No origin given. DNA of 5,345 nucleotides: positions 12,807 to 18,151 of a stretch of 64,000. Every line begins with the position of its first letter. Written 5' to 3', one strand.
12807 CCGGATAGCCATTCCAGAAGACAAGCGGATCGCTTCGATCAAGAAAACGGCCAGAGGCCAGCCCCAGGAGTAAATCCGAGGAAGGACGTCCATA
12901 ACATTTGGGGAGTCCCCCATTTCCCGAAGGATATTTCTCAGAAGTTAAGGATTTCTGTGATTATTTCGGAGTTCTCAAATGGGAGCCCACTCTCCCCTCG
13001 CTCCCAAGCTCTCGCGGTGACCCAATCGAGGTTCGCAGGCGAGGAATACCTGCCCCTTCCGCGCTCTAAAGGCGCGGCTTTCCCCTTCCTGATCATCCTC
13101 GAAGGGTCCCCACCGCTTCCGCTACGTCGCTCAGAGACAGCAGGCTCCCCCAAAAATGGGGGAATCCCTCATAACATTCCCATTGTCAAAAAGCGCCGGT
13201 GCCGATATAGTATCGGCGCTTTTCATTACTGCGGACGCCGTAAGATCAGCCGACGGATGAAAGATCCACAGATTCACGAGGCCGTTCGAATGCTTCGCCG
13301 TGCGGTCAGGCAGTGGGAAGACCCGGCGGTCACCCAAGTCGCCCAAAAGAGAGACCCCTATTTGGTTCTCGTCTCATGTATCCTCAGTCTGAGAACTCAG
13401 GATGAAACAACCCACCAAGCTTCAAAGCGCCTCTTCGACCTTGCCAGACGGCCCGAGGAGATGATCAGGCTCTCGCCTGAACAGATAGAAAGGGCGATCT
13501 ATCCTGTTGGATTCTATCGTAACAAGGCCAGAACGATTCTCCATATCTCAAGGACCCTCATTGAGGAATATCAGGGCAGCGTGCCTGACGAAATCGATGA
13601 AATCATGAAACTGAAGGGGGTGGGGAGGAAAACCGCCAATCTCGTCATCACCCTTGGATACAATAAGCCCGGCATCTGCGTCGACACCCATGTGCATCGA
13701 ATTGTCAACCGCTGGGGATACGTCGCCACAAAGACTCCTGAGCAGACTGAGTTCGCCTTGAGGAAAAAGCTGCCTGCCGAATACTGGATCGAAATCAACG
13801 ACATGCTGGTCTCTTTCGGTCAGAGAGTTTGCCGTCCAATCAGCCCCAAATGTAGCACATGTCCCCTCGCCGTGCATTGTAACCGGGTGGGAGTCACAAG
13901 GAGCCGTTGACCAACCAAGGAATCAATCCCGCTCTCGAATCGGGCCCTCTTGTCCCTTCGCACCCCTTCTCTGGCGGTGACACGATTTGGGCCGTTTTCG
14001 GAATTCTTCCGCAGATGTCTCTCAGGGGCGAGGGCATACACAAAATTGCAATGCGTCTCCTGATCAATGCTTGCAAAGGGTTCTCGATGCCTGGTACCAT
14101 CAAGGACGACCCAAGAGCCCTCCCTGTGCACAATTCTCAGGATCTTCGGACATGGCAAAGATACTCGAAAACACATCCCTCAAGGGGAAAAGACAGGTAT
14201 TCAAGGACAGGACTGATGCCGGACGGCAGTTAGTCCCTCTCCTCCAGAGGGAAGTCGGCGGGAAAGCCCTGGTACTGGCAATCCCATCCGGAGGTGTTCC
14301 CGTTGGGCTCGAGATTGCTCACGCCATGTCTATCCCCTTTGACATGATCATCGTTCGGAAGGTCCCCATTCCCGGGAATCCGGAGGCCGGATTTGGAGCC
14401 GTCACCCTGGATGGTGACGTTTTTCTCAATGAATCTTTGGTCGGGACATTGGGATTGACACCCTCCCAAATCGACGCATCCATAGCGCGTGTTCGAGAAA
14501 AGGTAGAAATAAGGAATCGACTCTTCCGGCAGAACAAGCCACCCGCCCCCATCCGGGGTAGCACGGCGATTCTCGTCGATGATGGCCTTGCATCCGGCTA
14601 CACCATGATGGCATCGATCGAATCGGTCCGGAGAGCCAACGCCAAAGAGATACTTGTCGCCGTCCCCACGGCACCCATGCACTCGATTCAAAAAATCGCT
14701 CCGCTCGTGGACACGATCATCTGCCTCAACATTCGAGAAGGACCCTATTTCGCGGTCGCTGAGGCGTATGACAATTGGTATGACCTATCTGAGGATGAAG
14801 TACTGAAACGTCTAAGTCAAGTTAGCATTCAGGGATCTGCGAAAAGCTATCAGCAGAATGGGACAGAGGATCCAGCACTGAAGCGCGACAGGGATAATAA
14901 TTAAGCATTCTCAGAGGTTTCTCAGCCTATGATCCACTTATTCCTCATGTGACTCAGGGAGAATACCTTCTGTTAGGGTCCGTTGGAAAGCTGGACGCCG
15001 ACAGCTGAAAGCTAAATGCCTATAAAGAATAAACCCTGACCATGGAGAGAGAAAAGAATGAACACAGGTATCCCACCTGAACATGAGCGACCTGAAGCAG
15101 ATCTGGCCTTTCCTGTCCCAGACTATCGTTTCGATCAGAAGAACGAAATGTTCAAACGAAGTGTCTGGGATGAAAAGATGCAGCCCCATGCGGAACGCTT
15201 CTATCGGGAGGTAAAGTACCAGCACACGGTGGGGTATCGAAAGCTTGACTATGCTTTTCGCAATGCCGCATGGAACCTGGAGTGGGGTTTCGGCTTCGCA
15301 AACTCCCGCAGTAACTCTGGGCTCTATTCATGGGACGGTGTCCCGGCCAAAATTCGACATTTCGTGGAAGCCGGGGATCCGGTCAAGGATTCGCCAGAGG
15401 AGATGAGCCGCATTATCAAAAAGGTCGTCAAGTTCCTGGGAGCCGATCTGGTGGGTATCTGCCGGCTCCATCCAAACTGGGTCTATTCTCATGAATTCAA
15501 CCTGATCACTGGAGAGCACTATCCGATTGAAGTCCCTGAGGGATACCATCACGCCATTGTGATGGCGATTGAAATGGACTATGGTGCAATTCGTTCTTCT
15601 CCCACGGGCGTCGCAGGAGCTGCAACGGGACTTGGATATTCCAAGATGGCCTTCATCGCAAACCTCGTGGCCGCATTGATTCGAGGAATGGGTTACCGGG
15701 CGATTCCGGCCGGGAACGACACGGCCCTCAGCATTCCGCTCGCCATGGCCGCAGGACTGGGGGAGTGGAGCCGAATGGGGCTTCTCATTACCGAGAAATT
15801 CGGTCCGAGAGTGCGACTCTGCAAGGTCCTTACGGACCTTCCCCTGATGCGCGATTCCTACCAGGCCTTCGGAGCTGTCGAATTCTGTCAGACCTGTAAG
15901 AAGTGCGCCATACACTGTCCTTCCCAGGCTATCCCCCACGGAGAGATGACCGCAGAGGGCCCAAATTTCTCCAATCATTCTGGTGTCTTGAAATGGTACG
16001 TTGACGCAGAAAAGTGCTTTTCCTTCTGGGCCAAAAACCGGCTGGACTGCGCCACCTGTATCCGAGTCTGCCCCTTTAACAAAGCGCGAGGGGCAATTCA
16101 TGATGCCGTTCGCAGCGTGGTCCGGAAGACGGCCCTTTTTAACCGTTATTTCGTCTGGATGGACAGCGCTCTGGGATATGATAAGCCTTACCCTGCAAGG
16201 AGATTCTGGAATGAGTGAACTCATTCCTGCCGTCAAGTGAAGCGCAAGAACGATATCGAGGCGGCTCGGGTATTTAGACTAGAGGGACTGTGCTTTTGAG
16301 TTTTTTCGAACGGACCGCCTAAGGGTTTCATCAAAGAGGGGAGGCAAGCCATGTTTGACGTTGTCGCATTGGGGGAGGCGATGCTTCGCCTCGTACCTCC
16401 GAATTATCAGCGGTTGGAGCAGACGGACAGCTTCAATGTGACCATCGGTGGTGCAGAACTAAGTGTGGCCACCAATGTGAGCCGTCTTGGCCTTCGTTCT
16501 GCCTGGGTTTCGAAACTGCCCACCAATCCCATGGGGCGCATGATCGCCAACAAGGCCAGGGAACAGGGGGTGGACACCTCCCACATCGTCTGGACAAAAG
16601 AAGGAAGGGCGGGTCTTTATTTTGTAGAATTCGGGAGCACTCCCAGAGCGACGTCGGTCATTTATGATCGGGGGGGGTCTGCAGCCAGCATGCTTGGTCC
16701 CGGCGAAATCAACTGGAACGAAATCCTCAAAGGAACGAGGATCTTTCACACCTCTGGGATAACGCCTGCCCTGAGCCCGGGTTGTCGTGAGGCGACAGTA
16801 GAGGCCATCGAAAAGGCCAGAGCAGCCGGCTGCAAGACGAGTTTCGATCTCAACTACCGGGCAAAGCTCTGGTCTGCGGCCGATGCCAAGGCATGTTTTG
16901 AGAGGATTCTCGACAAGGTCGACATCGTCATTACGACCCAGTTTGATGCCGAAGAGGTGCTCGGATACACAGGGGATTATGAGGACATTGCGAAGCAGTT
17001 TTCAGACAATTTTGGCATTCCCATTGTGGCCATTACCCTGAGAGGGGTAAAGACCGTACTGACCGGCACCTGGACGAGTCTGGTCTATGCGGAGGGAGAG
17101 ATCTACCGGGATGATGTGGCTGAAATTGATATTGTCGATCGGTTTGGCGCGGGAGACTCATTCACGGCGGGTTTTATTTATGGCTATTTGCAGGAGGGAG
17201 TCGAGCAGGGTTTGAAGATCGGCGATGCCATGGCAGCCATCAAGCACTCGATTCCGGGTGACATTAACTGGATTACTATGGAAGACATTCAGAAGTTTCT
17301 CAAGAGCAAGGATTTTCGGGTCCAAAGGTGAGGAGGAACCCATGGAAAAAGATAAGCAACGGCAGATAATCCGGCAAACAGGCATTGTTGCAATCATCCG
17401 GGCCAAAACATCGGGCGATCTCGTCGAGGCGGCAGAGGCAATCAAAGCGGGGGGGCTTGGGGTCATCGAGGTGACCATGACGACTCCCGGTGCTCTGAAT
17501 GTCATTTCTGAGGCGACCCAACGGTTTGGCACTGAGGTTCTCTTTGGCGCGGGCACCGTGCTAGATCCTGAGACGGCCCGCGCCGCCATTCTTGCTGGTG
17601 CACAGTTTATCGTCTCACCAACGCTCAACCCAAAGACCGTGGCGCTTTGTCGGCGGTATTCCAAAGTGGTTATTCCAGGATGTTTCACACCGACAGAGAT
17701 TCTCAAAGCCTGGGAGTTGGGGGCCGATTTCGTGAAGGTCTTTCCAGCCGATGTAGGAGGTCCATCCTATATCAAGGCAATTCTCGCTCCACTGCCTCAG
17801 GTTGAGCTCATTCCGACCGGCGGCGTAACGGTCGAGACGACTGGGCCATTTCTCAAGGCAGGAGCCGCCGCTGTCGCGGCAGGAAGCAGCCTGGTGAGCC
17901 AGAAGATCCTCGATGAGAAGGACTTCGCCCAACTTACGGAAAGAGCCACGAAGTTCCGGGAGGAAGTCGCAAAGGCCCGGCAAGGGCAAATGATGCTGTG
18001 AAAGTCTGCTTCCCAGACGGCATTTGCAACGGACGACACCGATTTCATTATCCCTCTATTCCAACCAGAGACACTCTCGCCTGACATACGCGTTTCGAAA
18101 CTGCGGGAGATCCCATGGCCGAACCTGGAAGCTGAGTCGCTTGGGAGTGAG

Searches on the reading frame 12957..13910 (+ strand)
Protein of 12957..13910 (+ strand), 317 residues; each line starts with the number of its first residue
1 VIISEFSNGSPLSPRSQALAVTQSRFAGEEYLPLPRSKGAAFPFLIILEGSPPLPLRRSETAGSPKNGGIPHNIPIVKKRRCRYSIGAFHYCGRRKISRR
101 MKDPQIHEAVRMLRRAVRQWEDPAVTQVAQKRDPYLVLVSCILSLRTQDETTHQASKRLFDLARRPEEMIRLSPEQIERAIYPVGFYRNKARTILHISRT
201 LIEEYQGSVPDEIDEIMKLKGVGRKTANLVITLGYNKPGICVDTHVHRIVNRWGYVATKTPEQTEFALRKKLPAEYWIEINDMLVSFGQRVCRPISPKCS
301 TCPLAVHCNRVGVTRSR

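Call 37: search_protein_families(library=pfam, proteins=[window:12957-13910:+], max_evalue=0.00001)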
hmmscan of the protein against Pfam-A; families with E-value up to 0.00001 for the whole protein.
window:12957-13910:+ (317 aa): 2 families
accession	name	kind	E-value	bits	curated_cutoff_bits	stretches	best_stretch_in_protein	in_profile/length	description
PF00730.31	HhH-GPD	-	9e-26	90.8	26.2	1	139-273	1-107/108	HhH-GPD superfamily base excision DNA repair protein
PF00633.29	HHH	-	9.2e-07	28.8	24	1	204-231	1-28/30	Helix-hairpin-helix motif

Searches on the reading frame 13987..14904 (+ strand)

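Call 37: search_protein_families(library=pfam, proteins=[window:13987-14904:+], max_evalue=0.00001)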
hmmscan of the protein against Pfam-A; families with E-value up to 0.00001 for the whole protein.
window:13987-14904:+ (305 aa): 1 family
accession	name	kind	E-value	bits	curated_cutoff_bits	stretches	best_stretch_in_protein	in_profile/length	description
PF00156.33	Pribosyltran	-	5.5e-11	42.5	26.3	1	95-248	32-144/158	Phosphoribosyl transferase domain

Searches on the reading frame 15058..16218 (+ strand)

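Call 37: search_protein_families(library=pfam, proteins=[window:15058-16218:+], max_evalue=0.00001)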
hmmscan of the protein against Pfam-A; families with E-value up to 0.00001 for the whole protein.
window:15058-16218:+ (386 aa): 2 families
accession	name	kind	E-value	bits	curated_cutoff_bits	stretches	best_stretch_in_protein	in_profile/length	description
PF13484.11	Fer4_16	-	4.1e-08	34.3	30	1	277-341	2-66/66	4Fe-4S double cluster binding domain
PF12838.12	Fer4_7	-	6.6e-08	33.3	27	1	277-341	2-51/52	4Fe-4S dicluster domain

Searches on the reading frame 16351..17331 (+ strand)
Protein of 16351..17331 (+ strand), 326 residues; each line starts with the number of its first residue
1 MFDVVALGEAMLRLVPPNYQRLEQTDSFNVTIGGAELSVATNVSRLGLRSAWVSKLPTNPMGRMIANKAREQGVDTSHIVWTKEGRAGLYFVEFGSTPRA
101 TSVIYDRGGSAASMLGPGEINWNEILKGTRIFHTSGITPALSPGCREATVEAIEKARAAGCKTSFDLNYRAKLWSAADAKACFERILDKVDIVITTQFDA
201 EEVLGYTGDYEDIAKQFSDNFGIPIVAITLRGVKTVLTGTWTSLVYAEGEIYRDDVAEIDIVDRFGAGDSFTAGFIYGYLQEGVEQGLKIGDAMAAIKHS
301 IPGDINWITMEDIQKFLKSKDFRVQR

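Call 37: search_protein_families(library=pfam, proteins=[window:16351-17331:+], max_evalue=0.00001)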
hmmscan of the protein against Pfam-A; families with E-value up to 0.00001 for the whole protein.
window:16351-17331:+ (326 aa): 1 family
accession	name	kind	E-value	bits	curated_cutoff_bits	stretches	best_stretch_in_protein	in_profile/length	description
PF00294.29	PfkB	-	2e-45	155.9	25.8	1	2-305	2-296/302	pfkB family carbohydrate kinase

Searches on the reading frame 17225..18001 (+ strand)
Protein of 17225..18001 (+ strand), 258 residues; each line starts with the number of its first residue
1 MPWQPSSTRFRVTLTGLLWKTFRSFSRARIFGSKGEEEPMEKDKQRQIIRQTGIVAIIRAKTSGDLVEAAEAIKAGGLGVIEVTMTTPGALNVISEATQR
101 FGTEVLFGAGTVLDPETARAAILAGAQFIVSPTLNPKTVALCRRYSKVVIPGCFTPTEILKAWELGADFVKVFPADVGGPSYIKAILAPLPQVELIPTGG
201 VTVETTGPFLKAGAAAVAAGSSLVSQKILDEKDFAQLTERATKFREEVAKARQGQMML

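Call 37: search_protein_families(library=pfam, proteins=[window:17225-18001:+], max_evalue=0.00001)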
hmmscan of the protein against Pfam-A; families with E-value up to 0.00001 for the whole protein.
window:17225-18001:+ (258 aa): 1 family
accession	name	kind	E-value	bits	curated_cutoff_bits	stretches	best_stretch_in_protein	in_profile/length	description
PF01081.25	Aldolase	-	3.1e-45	154.4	27.8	1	47-238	3-194/196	KDPG and KHG aldolase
